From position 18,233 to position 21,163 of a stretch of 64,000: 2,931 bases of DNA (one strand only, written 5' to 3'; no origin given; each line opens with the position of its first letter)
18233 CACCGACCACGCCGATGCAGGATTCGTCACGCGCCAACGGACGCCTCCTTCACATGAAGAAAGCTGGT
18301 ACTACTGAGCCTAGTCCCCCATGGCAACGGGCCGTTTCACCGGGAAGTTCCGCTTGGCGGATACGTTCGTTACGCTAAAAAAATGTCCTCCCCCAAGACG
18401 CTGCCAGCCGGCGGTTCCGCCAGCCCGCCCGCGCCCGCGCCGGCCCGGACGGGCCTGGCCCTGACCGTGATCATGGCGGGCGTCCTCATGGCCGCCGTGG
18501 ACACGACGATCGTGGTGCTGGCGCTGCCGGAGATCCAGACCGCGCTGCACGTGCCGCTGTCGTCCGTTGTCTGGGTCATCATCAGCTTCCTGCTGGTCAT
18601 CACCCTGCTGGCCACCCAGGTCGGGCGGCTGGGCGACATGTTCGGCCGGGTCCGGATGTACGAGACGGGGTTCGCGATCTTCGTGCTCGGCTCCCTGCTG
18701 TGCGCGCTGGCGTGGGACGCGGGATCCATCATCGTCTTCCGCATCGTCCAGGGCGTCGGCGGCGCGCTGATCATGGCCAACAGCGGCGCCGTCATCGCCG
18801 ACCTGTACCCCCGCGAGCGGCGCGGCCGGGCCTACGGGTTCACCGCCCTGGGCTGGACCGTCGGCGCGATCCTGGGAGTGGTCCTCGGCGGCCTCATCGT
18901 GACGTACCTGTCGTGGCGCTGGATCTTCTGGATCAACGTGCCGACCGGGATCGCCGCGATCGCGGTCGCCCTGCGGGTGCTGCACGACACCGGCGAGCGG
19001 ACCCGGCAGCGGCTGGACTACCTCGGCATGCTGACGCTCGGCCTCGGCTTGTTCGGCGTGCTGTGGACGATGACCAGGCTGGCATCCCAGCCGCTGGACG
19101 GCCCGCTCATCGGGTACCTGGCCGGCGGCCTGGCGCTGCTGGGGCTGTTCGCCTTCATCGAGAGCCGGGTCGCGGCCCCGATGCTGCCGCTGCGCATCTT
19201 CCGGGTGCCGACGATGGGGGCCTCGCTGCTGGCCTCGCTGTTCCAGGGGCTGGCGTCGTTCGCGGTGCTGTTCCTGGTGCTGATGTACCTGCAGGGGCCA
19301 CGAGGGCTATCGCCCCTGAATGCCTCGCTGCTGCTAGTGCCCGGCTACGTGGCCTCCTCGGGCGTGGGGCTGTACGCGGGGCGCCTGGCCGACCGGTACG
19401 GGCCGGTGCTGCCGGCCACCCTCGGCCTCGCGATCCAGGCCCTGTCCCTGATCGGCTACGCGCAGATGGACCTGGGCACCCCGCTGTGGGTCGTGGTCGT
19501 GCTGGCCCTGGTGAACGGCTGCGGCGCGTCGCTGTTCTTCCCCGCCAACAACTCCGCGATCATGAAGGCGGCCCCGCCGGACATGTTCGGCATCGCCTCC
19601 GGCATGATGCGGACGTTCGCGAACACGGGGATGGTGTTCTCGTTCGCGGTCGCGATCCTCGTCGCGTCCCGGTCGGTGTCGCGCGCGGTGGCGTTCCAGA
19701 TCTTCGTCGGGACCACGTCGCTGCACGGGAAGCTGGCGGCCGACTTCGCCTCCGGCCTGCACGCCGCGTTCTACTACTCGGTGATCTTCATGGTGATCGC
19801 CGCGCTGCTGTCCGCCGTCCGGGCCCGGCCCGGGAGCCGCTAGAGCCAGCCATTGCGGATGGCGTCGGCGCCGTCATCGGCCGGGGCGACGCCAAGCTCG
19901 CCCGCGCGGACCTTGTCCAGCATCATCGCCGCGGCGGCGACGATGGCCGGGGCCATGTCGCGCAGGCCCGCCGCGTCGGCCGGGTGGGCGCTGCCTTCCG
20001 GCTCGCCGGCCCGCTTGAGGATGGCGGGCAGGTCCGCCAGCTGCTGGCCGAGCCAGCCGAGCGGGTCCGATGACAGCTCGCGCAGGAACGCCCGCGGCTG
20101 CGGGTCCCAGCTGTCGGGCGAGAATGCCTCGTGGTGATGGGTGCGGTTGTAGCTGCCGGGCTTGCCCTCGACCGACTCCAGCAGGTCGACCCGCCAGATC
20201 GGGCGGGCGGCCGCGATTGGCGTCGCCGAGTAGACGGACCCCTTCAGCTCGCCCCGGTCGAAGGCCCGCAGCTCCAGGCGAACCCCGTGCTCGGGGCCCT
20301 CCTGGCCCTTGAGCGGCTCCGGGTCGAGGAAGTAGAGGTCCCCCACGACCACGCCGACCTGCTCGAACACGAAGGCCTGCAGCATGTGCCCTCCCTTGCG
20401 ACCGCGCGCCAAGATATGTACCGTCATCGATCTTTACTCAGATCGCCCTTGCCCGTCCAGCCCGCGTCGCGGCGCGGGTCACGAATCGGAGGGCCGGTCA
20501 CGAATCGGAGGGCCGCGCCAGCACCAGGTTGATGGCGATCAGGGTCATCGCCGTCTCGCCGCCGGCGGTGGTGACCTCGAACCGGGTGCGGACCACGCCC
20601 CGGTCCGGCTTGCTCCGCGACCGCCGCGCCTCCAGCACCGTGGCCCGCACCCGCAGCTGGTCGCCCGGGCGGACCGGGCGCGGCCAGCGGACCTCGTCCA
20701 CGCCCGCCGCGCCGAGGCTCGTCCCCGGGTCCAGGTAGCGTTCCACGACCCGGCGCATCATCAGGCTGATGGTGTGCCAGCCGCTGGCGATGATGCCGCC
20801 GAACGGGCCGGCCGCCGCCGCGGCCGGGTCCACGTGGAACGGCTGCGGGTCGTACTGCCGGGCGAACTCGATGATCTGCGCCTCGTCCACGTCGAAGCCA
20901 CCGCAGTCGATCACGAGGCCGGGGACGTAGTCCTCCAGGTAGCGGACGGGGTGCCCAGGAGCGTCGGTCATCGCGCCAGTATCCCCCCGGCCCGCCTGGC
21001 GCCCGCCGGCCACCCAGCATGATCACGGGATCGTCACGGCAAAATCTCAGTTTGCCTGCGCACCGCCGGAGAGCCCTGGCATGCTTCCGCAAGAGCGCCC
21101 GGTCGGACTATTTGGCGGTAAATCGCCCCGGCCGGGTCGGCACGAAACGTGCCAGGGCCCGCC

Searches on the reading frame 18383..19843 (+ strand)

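Call 93: search_protein_families(library=pfam, proteins=[window:18383-19843:+], max_evalue=0.0001)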
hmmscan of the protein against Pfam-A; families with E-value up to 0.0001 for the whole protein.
window:18383-19843:+ (486 aa): 2 families
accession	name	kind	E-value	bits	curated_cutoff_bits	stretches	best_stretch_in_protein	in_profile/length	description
PF07690.21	MFS_1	-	7.4e-52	176.8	33.4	1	31-419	2-345/347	Major Facilitator Superfamily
PF00083.30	Sugar_tr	-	1e-08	34.9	22.3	1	63-196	49-188/452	Sugar (and other) transporter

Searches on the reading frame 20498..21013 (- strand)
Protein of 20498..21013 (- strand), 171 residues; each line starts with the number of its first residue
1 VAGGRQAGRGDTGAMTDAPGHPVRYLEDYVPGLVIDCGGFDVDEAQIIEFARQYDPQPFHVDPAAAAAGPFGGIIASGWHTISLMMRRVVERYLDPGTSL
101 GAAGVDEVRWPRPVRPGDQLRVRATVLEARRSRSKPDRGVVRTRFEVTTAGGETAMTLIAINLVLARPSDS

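Call 93: search_protein_families(library=pfam, proteins=[window:20498-21013:-], max_evalue=0.0001)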
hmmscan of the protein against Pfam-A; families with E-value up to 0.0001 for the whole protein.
window:20498-21013:- (171 aa): 3 families
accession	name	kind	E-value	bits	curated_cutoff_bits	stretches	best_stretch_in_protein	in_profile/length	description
PF01575.25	MaoC_dehydratas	-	7.6e-23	80.9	27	1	42-140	18-114/123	MaoC like domain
PF13452.11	FAS1_DH_region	-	2.5e-06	28.1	22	1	39-157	11-131/132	FAS1-like, dehydratase domain region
PF19315.5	MC_hydratase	-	1.4e-05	24.8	26.5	1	103-159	101-156/353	Mesaconyl-CoA hydratase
